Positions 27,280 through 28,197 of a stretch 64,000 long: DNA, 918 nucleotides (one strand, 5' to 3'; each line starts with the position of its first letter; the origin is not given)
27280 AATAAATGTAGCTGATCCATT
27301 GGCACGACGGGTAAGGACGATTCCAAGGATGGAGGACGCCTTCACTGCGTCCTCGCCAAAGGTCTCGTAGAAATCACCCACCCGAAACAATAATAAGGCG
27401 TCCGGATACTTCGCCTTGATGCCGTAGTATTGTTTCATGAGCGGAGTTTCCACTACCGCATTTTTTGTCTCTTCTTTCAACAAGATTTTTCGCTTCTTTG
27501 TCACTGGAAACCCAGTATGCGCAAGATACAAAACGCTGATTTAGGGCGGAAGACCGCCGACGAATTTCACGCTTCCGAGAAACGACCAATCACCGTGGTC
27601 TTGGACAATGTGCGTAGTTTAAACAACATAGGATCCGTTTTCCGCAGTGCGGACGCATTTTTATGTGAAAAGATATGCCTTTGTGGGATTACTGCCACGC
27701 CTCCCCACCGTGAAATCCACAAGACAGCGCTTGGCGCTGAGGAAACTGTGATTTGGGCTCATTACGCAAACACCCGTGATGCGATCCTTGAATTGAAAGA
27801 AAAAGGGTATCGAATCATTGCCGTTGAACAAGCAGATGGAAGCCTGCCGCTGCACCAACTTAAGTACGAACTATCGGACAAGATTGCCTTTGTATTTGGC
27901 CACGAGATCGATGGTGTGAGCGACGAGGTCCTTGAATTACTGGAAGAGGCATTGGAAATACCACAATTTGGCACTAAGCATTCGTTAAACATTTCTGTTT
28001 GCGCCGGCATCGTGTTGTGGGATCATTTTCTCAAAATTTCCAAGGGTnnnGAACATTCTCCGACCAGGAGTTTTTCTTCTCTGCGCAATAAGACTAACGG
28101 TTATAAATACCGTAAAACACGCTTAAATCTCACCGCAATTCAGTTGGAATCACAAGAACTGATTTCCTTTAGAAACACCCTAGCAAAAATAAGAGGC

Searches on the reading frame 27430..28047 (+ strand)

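Call 70: search_protein_families(library=pfam, proteins=[window:27430-28047:+], max_evalue=0.0001)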
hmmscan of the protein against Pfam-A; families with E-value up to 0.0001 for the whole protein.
window:27430-28047:+ (206 aa): 1 family
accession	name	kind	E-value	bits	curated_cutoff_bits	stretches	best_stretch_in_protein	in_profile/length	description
PF00588.24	SpoU_methylase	-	1e-33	116.8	29.7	1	54-197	2-142/142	SpoU rRNA Methylase family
